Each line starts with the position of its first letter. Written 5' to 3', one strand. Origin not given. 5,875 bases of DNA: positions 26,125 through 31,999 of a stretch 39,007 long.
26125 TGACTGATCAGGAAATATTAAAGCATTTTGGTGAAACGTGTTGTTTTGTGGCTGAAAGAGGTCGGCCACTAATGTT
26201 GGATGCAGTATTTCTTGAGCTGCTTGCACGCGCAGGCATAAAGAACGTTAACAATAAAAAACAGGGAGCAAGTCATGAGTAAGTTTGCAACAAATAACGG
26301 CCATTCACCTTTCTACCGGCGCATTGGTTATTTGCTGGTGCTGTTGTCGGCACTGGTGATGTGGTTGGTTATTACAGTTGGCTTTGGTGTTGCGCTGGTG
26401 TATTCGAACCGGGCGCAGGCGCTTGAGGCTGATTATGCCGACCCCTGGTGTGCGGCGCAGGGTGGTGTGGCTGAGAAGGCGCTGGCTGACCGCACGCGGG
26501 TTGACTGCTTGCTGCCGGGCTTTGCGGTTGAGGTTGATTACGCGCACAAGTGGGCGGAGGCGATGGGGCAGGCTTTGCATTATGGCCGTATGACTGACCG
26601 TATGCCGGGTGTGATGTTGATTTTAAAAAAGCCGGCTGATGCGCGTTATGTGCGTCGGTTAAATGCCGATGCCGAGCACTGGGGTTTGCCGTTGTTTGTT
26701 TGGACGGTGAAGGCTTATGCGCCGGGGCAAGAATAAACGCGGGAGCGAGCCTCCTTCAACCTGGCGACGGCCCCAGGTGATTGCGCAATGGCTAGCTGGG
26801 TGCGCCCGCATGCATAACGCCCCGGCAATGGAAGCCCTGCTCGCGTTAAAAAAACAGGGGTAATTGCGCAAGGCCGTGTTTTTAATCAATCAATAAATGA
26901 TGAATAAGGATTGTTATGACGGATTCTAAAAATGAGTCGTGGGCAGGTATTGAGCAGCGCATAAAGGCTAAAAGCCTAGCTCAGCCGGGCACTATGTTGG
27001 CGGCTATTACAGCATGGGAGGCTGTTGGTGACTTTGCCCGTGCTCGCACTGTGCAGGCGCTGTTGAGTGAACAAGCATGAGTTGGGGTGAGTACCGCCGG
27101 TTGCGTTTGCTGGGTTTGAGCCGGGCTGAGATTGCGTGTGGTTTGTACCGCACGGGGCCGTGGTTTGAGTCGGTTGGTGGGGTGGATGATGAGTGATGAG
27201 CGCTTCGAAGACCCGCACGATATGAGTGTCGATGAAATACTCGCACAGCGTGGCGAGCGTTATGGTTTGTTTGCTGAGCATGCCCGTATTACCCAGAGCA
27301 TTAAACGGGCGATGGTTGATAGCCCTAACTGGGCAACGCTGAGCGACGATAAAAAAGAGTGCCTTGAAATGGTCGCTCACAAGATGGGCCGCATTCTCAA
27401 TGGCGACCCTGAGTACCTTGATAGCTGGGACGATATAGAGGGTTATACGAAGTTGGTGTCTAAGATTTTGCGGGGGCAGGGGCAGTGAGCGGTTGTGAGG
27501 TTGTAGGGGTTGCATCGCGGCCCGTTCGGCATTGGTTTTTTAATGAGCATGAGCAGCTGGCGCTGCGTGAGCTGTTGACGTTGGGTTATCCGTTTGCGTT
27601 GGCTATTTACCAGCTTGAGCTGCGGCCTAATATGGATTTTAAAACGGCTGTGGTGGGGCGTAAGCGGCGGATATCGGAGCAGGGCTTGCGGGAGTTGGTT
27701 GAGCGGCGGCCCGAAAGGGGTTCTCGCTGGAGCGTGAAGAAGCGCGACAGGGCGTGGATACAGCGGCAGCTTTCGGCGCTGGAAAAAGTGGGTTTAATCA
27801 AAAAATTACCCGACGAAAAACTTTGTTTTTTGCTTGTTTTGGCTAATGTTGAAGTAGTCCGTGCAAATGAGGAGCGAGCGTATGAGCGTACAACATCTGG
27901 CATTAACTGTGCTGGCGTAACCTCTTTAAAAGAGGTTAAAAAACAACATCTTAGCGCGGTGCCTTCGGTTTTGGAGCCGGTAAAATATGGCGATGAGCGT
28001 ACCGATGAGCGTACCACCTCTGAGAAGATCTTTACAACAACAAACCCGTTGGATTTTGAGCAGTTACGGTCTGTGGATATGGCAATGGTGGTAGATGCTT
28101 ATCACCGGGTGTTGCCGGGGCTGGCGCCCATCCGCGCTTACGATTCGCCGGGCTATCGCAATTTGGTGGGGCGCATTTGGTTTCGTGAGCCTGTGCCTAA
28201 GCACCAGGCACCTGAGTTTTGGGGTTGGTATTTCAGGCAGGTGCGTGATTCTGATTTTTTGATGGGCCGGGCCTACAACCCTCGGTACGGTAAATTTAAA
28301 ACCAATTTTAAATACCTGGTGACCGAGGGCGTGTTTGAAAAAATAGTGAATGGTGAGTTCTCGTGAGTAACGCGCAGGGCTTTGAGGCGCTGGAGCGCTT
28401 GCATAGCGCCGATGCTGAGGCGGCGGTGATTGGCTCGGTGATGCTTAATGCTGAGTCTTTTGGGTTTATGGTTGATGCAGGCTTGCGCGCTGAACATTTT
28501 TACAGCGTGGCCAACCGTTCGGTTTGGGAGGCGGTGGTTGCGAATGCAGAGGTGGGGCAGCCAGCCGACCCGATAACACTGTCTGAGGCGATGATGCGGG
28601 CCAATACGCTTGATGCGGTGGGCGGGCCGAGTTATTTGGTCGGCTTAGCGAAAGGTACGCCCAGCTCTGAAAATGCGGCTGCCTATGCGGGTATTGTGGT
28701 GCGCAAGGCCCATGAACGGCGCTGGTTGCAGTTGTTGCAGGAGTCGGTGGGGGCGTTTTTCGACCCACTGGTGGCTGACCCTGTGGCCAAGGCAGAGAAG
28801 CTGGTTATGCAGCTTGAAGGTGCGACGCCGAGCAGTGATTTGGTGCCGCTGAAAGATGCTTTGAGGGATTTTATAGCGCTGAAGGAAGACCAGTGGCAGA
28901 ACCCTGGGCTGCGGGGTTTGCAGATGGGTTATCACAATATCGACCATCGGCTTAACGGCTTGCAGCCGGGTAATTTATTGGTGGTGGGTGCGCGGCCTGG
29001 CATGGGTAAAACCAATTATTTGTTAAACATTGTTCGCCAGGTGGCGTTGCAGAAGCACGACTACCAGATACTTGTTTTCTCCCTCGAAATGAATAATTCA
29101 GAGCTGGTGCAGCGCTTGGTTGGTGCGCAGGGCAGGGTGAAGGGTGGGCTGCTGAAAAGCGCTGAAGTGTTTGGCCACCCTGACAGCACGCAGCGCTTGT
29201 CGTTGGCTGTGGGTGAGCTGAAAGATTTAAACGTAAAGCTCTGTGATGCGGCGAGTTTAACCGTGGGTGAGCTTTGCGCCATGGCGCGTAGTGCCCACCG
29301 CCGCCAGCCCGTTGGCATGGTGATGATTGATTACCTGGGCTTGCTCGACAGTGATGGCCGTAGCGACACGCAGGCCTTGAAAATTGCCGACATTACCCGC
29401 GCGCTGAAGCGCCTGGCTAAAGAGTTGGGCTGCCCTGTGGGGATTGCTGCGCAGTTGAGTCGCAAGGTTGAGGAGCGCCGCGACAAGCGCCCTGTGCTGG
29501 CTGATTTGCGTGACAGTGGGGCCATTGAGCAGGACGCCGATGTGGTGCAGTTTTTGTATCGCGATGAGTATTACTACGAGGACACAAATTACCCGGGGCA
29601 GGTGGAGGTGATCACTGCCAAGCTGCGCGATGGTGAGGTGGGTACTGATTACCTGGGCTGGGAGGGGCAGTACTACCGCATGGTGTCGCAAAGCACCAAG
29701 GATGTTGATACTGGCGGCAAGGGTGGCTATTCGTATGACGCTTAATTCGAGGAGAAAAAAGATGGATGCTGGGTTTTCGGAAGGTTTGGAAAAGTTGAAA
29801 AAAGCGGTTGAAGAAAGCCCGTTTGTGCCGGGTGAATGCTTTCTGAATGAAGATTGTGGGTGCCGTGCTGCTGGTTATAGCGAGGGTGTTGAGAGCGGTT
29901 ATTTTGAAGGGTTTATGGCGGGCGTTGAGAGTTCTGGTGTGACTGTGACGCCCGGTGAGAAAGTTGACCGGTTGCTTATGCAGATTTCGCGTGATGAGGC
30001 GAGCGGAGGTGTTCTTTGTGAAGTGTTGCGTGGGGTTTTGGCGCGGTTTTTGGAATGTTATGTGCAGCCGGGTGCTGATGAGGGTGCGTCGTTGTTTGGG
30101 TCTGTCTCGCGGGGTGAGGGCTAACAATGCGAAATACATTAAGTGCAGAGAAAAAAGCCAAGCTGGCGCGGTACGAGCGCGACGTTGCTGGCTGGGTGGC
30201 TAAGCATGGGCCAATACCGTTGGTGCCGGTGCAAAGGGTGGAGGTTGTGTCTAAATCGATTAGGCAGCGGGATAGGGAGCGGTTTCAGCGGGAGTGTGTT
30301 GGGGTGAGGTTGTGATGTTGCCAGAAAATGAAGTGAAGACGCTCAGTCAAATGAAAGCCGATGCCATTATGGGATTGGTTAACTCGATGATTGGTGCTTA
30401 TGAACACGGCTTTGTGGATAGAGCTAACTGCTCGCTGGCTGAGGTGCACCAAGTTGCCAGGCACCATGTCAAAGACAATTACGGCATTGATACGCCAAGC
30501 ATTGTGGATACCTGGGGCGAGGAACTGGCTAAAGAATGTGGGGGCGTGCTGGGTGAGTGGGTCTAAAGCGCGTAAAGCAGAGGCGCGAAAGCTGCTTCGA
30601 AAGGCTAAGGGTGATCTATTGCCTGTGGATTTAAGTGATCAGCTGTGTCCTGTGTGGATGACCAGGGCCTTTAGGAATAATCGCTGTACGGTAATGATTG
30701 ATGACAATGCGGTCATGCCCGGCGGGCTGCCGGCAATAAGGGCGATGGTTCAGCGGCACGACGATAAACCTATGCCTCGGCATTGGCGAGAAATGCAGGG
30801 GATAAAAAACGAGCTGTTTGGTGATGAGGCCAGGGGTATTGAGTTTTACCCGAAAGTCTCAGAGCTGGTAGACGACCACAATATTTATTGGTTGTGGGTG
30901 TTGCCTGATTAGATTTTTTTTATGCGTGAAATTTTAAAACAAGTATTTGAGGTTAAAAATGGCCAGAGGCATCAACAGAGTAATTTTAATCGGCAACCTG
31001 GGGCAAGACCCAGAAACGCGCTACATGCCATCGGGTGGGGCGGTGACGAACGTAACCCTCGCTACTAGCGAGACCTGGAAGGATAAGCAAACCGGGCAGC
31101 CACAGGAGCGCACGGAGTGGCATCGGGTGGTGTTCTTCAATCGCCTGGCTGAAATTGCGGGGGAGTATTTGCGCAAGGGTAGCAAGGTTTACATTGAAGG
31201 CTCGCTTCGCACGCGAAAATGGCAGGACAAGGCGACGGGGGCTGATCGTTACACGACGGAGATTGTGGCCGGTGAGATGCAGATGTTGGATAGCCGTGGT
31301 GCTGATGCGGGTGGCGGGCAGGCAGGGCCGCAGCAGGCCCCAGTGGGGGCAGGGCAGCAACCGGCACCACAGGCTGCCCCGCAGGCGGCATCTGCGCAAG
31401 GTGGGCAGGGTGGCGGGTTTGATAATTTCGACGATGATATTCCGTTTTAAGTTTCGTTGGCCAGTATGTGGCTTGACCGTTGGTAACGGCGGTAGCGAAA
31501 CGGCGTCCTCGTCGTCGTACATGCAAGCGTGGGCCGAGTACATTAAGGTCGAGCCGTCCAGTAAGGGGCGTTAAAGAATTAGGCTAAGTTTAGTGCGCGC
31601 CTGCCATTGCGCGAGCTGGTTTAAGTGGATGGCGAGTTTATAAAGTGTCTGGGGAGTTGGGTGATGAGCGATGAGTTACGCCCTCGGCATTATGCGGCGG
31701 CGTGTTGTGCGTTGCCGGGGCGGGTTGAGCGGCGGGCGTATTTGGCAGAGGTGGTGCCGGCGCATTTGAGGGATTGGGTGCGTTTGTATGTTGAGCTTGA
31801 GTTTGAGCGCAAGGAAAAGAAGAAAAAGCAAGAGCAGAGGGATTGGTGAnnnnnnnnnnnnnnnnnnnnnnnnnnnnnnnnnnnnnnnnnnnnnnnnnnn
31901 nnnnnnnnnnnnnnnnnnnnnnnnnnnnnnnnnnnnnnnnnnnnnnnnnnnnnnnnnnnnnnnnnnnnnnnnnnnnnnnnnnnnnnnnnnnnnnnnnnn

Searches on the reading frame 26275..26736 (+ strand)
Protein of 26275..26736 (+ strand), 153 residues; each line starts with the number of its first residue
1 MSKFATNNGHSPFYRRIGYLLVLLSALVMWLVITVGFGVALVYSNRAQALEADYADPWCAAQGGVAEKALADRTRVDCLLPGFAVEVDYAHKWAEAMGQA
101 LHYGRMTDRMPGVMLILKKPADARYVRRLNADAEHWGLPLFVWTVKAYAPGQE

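Call 69: search_protein_families(library=phrogs, proteins=[window:26275-26736:+], max_evalue=0.01)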
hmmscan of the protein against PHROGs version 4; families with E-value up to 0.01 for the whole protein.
window:26275-26736:+ (153 aa): 1 family
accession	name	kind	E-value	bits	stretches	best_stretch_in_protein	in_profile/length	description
phrog_5928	-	unknown function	0.0014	19.6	1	67-127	46-106/124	-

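Call 79: search_protein_families(library=pfam, proteins=[window:26275-26736:+], max_evalue=0.01)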
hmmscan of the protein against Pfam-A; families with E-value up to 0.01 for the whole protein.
window:26275-26736:+ (153 aa): 0 families

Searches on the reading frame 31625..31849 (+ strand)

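Call 6: search_protein_families(library=phrogs, proteins=[window:31625-31849:+], max_evalue=0.01)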
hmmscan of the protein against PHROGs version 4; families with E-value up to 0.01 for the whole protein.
window:31625-31849:+ (74 aa): 1 family
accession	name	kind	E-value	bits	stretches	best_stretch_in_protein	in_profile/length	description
phrog_3648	-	unknown function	2.8e-06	28.7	1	19-71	12-63/115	-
